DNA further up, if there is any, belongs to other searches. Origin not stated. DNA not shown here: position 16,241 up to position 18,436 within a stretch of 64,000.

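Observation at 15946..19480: Orphan three-gene T6SS module (sheath fusion, Hcp-like, TssE) with no other core genes nearby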

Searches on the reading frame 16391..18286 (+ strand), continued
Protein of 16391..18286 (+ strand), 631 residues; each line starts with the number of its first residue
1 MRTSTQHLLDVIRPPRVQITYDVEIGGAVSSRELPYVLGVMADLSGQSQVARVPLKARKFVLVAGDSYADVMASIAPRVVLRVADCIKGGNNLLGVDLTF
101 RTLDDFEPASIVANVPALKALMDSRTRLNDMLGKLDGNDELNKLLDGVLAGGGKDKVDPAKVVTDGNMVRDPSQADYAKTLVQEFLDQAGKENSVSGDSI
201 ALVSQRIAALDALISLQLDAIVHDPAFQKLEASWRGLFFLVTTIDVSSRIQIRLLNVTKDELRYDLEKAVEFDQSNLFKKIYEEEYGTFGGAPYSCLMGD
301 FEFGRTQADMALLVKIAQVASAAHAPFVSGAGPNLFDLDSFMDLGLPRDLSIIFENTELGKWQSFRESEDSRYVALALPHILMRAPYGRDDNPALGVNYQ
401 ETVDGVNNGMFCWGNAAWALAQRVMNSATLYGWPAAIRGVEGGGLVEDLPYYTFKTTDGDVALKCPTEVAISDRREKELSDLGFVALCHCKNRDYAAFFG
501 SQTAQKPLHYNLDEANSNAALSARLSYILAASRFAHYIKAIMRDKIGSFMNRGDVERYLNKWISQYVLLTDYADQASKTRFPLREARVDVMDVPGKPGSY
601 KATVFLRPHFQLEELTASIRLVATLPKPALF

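Call 25: find_encoding_contigs(protein=P0121, flank=10000, max_places=2)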
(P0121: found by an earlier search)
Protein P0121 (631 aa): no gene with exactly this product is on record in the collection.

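Call 26: search_protein_families(library=ncbifam, proteins=[L001:13390-14712:+, L006:13383-14690:+, L006:14776-15777:+], max_evalue=0.1)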
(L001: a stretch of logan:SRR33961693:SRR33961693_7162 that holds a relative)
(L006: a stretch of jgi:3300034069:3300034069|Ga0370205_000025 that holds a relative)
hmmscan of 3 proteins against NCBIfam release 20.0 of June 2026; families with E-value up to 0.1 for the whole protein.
L001:13390-14712:+ (440 aa): 0 families

L006:13383-14690:+ (435 aa): 1 family
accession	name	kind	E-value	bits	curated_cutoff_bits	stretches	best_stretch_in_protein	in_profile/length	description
TIGR00585.2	mutl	equivalog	0.076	11.9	180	0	196-345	313-459/555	DNA mismatch repair endonuclease MutL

L006:14776-15777:+ (333 aa): 0 families

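Call 46: search_dna_similar(query=L005:7927-9234:-, collection=plasmids, mode=protein, max_rows=25, rows=best)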
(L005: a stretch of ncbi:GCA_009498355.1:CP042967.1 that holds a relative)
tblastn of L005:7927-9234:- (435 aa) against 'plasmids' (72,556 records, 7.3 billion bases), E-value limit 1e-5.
Records with a match: 12; places in all: 12; records where one place covers at least 80% of the query: 12.
Best place of each record, by identity: 95-99% 1; <60% 11.
By first word of the organism name: Azospirillum 8; Paraburkholderia 2; Pseudomonas 1; Cupriavidus 1.
By predicted mobility (MOB-suite, as given by PLSDB): non-mobilizable 9; mobilizable 3.
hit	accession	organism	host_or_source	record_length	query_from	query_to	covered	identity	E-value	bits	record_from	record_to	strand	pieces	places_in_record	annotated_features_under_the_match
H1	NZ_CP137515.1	Pseudomonas aeruginosa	Homo sapiens,Bacterial culture sample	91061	1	435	100%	95.2%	0e+0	772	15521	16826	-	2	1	tssK: type VI secretion system baseplate subunit TssK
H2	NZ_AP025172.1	Cupriavidus sp. P-10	-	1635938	2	428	97%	29.8%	5e-15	107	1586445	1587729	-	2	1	none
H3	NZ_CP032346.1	Azospirillum brasilense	soil sample,Agricultural field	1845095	48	429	88%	31.4%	3e-23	110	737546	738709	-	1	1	record has no annotation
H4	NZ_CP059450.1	Azospirillum brasilense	Prokaryotes,soil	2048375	48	429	88%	31.4%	3e-23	110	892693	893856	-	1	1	none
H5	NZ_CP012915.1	Azospirillum brasilense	Digitaria eriantha,microbe,root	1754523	48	429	88%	31.1%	3e-23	110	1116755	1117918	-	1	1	none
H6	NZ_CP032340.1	Azospirillum brasilense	soil sample,Agricultural field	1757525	48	429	88%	31.1%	3e-23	110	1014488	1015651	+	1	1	none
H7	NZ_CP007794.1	Azospirillum argentinense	Triticum aestivum L.,Root,wheat ...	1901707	48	429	88%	31.1%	3e-23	110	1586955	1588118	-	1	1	record has no annotation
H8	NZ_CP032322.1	Azospirillum argentinense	soil sample,Agricultural field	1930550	48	429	88%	31.1%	3e-23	110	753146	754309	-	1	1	record has no annotation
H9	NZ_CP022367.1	Azospirillum sp. TSH58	single cell,paddy soils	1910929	48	429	88%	30.9%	1e-22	108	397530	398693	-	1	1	record has no annotation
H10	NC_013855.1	Azospirillum sp. B510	-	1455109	48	429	88%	29.8%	6e-20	100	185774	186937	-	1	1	record has no annotation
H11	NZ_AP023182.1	Paraburkholderia sp. PGU19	Physopelta gutta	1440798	48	428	88%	29.4%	1e-12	78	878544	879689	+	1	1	record has no annotation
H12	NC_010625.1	Paraburkholderia phymatum STM815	-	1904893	48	428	88%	28.6%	5e-11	73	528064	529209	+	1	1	record has no annotation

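Call 47: get_annotated_region(hit=H1, flank=14000)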
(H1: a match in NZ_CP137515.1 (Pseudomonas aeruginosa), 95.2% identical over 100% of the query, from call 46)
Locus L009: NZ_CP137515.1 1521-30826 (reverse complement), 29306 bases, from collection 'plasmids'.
description: Pseudomonas aeruginosa strain HPA0170 plasmid pHPA0170-2, complete sequence
organism: Pseudomonas aeruginosa (NCBI taxid 287)
taxonomy: Bacteria; Pseudomonadota; Gammaproteobacteria; Pseudomonadales; Pseudomonadaceae; Pseudomonas; Pseudomonas aeruginosa
host: -; source: Homo sapiens,Bacterial culture sample; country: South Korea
typing (MOB-suite, as given by PLSDB): non-mobilizable
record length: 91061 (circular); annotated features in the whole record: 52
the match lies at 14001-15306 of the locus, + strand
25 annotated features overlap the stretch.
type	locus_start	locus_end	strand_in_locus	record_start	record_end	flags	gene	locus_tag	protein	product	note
CDS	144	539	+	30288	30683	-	-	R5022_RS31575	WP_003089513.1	DUF4280 domain-containing protein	-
CDS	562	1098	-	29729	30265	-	-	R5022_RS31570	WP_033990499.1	toxin-antitoxin system YwqK family antitoxin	-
CDS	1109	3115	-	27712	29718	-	tssI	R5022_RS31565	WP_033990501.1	type VI secretion system tip protein VgrG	GO:0033103 - protein secretion by the type VI secretion system [Evidence IEA]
CDS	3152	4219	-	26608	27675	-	-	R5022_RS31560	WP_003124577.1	M91 family zinc metallopeptidase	-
CDS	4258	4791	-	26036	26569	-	-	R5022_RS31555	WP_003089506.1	hypothetical protein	-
CDS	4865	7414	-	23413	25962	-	tssH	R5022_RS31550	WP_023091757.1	type VI secretion system ATPase TssH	GO:0033103 - protein secretion by the type VI secretion system [Evidence IEA]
CDS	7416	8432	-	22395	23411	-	tssG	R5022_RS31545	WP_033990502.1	type VI secretion system baseplate subunit TssG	GO:0033103 - protein secretion by the type VI secretion system [Evidence IEA]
CDS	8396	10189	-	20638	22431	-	tssF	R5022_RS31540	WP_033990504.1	type VI secretion system baseplate subunit TssF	GO:0033103 - protein secretion by the type VI secretion system [Evidence IEA]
CDS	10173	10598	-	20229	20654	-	tssE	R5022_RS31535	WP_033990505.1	type VI secretion system baseplate subunit TssE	GO:0033103 - protein secretion by the type VI secretion system [Evidence IEA]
CDS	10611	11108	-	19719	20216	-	-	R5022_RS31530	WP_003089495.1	Hcp family type VI secretion system effector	-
CDS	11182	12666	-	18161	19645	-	tssC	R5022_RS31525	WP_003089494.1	type VI secretion system contractile sheath large subunit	GO:0033103 - protein secretion by the type VI secretion system [Evidence IEA]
CDS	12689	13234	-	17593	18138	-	tssB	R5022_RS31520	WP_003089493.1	type VI secretion system contractile sheath small subunit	GO:0033103 - protein secretion by the type VI secretion system [Evidence IEA]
CDS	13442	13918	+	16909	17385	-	-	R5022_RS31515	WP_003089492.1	hypothetical protein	-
CDS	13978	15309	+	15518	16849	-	tssK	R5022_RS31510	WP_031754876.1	type VI secretion system baseplate subunit TssK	GO:0033103 - protein secretion by the type VI secretion system [Evidence IEA]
CDS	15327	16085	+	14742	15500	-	-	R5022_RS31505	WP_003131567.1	DotU/TssL family secretion system protein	-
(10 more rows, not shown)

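Call 48: get_annotated_region(hit=H5, flank=12000)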
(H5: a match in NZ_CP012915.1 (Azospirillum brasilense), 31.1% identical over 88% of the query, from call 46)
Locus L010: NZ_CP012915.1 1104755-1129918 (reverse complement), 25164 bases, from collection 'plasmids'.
description: Azospirillum brasilense strain Sp 7 plasmid ABSP7_p1, complete sequence
organism: Azospirillum brasilense (NCBI taxid 192)
taxonomy: Bacteria; Pseudomonadota; Alphaproteobacteria; Rhodospirillales; Azospirillaceae; Azospirillum; Azospirillum brasilense
host: -; source: Digitaria eriantha,microbe,root; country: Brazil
typing (MOB-suite, as given by PLSDB): non-mobilizable; replicon rep_cluster_622
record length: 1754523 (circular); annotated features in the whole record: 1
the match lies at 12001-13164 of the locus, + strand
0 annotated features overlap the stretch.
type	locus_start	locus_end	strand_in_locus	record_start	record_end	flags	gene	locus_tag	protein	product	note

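Call 49: get_annotated_region(hit=H12, flank=3000)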
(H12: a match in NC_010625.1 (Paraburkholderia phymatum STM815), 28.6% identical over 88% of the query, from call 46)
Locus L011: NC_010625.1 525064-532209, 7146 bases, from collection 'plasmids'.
description: Paraburkholderia phymatum STM815 plasmid pBPHY01, complete sequence
organism: Paraburkholderia phymatum STM815 (NCBI taxid 391038)
taxonomy: Bacteria; Pseudomonadota; Betaproteobacteria; Burkholderiales; Burkholderiaceae; Paraburkholderia; Paraburkholderia phymatum; Paraburkholderia phymatum STM815
host: -; source: -; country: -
typing (MOB-suite, as given by PLSDB): non-mobilizable
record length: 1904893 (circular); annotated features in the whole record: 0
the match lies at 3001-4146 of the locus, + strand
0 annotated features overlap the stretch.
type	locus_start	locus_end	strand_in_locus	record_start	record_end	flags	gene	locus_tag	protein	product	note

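Call 50: get_annotated_region(hit=H2, flank=3000)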
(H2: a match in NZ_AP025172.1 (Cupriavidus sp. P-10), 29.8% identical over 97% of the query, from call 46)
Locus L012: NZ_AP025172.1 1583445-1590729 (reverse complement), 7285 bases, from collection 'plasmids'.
description: Cupriavidus sp. P-10 plasmid pMTS1, complete sequence
organism: Cupriavidus sp. P-10 (NCBI taxid 2027911)
taxonomy: Bacteria; Pseudomonadota; Betaproteobacteria; Burkholderiales; Burkholderiaceae; Cupriavidus; Cupriavidus sp. P-10
host: -; source: -; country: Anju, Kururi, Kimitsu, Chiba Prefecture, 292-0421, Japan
typing (MOB-suite, as given by PLSDB): non-mobilizable
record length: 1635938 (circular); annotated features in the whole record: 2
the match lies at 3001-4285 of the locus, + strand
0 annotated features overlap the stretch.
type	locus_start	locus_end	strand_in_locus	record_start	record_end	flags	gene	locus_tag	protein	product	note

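Call 54: find_related_loci(query=A4, collection=genome_contigs, flank=10000)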
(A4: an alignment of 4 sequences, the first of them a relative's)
Query A4 (443 aa) in genome_contigs; peptide patterns used: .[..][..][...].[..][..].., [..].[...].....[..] (x = any residue, [..] = any of these).
600 stretches matched a pattern (row limit reached: there are more); 480 encode a relative of the query (tblastn E <= 1e-3); the best 80 are kept; 80 distinct loci.
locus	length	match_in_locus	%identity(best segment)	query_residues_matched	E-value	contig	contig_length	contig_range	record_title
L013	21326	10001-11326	68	1-442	0e+0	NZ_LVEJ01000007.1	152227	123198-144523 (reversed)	Pseudomonas fluorescens strain HKI0770 contig7, whole genome shotgun sequence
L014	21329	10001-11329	68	1-443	0e+0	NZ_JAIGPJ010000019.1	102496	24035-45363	Pseudomonas cichorii strain LCYJ23 Scaffold19, whole genome shotgun sequence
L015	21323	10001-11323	69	1-441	0e+0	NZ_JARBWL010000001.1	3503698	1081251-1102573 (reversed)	Pseudomonas fungipugnans strain 681 contig_1, whole genome shotgun sequence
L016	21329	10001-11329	69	1-443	0e+0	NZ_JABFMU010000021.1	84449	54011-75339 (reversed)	Pseudomonas sp. C2B4 NODE_21_length_84449_cov_30.644347, whole genome shotgun sequence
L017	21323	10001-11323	69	1-441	0e+0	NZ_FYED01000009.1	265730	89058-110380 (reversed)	Pseudomonas sp. Irchel 3A7 isolate Pseudomonas sp. Irchel 3A7, whole genome shotgun sequence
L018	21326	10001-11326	68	1-442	0e+0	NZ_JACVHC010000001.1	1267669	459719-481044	Pseudomonas anatoliensis strain P141 Seq1, whole genome shotgun sequence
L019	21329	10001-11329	67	1-443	0e+0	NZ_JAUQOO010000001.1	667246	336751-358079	Pseudomonas serbiensis strain KFB 138 NODE_1_length_667246_cov_10.7963_pilon, whole genome shotgun sequence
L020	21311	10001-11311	71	1-437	0e+0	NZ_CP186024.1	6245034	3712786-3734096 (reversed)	Pseudomonas mediterranea strain as656 chromosome, complete genome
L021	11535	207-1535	68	1-443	0e+0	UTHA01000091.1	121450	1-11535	Pseudomonas sp. 286 isolate p13.D5 genome assembly, contig: 91, whole genome shotgun sequence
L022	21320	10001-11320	69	1-440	0e+0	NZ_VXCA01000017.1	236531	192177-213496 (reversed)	Pseudomonas atagonensis strain PS14 morimoto447_S15_L001_R1_001_(paired)_contig_17, whole genome shotgun sequence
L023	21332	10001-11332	67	1-443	0e+0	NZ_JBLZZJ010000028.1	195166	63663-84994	MAG: Pseudomonas sp. isolate V33_GT2SEXa S46CNODE_28_length_195166_cov_6.751847, whole genome shotgun sequence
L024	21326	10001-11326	67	1-442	0e+0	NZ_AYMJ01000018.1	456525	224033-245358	Pseudomonas sp. H1h Contig18, whole genome shotgun sequence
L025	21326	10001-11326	68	1-442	0e+0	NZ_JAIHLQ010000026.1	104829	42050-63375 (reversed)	Pseudomonas baetica strain 25P2F9 scaffold26_size104829, whole genome shotgun sequence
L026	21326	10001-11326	71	1-442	0e+0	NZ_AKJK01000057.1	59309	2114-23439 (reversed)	Pseudomonas sp. GM50 PMI30_contig_64.64, whole genome shotgun sequence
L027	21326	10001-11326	68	1-442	0e+0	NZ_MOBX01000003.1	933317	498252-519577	Pseudomonas fluorescens strain 28B5 28B5_contig_8, whole genome shotgun sequence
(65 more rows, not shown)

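Call 55: find_related_loci(query=window:16391-18286:+, collection=metagenome_contigs, flank=10000)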
Query window:16391-18286:+ (631 aa) in metagenome_contigs; peptide patterns used: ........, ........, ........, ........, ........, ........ (x = any residue, [..] = any of these).
600 stretches matched a pattern (row limit reached: there are more); 573 encode a relative of the query (tblastn E <= 1e-3); the best 80 are kept; 80 distinct loci.
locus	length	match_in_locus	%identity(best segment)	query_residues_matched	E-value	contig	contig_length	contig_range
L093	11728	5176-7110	60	1-629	0e+0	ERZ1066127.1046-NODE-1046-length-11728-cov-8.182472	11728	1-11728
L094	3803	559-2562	57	1-625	0e+0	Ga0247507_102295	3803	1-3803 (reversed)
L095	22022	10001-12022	52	2-629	0e+0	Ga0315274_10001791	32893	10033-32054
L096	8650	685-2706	55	1-629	0e+0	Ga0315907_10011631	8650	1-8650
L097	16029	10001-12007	52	2-629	0e+0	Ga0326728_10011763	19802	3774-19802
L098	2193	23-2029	55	4-629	0e+0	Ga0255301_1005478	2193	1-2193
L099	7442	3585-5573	50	2-629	0e+0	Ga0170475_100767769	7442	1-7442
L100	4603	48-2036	50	2-629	0e+0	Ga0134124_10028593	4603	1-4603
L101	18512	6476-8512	51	1-626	0e+0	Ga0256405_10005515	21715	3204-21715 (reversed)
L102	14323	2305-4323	51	2-629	0e+0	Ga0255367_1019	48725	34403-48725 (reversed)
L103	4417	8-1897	55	32-629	0e+0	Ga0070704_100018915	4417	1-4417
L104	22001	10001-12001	51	2-629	0e+0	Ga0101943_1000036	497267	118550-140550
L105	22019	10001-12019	50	2-629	0e+0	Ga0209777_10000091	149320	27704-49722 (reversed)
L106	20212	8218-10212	50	4-629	0e+0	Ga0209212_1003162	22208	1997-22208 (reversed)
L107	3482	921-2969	50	2-629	0e+0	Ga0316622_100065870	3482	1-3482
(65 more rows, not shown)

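Call 71: find_related_loci(query=window:16391-18286:+, collection=viral_contigs, flank=10000)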
Query window:16391-18286:+ (631 aa) in viral_contigs; peptide patterns used: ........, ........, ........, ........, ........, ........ (x = any residue, [..] = any of these).
13 stretches matched a pattern; 1 encode a relative of the query (tblastn E <= 1e-3); 1 distinct loci.
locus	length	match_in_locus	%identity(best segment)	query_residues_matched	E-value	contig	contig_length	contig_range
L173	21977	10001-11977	48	4-627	0e+0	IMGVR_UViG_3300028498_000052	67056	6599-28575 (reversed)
